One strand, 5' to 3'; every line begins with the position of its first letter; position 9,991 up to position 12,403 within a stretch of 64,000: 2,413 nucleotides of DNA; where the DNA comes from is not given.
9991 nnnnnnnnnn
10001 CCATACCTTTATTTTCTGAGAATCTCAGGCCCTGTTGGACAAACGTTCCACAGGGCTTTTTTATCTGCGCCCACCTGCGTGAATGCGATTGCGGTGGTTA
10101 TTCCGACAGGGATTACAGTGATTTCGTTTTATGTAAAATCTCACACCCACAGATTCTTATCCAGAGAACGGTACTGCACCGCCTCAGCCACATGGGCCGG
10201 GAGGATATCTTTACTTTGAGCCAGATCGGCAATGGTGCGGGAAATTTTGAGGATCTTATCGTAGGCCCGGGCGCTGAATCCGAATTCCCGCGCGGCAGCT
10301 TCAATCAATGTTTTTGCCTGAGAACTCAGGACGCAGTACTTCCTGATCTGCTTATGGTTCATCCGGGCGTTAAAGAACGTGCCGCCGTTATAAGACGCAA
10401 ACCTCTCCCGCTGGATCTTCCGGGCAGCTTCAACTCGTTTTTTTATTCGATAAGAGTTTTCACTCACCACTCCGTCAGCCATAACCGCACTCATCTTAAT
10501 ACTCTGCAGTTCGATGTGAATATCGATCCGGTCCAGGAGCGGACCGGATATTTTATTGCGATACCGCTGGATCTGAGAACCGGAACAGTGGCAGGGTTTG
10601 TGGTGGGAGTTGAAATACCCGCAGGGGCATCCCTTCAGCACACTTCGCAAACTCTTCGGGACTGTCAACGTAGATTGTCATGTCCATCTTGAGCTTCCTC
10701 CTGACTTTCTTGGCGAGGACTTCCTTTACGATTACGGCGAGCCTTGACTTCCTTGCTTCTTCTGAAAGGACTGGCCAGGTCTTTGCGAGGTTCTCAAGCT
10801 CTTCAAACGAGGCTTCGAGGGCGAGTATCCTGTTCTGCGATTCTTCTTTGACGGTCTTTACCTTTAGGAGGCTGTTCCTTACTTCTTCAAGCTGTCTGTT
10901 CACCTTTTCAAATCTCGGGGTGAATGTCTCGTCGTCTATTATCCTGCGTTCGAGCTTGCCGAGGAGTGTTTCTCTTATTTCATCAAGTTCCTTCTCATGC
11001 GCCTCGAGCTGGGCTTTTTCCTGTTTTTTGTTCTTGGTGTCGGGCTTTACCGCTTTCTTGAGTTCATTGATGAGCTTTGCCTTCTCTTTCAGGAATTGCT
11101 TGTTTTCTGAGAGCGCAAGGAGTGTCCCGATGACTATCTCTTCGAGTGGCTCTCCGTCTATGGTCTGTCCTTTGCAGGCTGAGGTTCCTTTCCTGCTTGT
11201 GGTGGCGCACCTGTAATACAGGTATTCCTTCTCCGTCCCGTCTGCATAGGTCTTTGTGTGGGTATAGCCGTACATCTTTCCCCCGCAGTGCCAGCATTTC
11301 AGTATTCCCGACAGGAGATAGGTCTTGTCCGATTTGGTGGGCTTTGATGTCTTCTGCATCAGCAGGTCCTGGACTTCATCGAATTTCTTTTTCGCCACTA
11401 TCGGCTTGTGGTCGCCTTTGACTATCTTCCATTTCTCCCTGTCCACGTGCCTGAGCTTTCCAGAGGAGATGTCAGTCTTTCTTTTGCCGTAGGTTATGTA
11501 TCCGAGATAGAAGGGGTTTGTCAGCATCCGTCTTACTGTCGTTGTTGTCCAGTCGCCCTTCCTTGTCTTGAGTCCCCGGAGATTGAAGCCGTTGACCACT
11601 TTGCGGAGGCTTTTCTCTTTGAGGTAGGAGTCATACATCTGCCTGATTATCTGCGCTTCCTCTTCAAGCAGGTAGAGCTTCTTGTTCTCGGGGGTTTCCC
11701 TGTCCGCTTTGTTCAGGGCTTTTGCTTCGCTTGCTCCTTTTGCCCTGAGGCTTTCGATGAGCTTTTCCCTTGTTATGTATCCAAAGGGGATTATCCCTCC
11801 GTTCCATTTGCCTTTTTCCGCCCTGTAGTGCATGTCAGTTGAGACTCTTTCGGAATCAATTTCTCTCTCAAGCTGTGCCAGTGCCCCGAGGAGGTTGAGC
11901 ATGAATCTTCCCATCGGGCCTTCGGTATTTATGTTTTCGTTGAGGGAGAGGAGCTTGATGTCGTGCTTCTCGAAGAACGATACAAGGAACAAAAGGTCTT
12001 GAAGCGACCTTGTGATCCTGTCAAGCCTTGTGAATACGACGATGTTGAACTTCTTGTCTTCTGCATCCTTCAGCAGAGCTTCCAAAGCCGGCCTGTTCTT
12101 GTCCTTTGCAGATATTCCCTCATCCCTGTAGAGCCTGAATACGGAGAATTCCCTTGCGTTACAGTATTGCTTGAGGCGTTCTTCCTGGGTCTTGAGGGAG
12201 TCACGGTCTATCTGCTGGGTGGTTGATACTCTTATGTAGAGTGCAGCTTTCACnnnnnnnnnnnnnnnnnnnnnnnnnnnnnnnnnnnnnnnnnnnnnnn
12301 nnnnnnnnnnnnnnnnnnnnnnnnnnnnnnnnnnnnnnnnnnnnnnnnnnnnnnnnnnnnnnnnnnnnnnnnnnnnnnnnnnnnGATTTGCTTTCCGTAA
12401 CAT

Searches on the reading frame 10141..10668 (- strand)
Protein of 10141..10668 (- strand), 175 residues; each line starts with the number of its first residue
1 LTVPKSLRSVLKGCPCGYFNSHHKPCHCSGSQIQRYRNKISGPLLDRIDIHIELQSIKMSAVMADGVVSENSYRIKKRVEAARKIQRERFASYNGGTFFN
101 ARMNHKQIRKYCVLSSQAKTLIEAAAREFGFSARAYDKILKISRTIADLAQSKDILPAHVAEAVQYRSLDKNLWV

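Call 30: search_protein_families(library=pfam, proteins=[window:10141-10668:-], max_evalue=0.01)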
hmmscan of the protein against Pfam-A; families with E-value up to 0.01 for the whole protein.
window:10141-10668:- (175 aa): 2 families
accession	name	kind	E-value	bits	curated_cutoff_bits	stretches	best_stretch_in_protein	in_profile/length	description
PF13335.12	Mg_chelatase_C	-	2.1e-32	112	26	1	70-167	2-94/94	Magnesium chelatase, subunit ChlI C-terminal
PF01078.27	Mg_chelatase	-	2e-14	53.9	20.3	1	12-60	157-205/207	Magnesium chelatase, subunit ChlI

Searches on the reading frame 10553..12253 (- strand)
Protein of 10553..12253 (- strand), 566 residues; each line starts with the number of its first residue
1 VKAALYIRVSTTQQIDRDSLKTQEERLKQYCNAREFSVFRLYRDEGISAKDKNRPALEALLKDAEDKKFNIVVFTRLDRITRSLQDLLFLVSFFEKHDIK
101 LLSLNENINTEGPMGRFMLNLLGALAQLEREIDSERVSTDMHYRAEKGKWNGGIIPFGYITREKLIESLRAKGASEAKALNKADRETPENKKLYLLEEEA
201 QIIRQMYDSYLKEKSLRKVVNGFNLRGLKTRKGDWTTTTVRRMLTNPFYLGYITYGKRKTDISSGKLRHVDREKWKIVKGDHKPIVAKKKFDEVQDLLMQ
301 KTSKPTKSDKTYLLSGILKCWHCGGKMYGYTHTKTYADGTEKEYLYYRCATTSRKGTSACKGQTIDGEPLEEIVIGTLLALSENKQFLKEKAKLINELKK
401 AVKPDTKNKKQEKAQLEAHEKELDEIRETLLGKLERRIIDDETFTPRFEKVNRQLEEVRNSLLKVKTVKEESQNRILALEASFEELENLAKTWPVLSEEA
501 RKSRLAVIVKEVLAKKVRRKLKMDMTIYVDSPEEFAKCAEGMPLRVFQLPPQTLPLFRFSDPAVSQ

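Call 3: search_protein_families(library=pfam, proteins=[window:10553-12253:-], max_evalue=0.1)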
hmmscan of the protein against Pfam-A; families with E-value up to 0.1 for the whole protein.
window:10553-12253:- (566 aa): 5 families
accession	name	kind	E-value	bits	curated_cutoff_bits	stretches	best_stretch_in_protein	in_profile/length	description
PF00239.26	Resolvase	-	9e-40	136.5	23.3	1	3-150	1-145/145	Resolvase, N terminal domain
PF07508.19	Recombinase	-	1.4e-25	90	21.1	1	197-298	1-99/102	Recombinase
PF13408.12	Zn_ribbon_recom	-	1.4e-13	51.4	25.3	1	313-378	1-57/58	Recombinase zinc beta ribbon domain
PF07999.17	RHSP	-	0.038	13.9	25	1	398-460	141-202/312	Retrotransposon hot spot protein, P-loop domain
PF16278.11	zf-C2HE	-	0.078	13.8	30.1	1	291-325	8-45/63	C2HE / C2H2 / C2HC zinc-binding finger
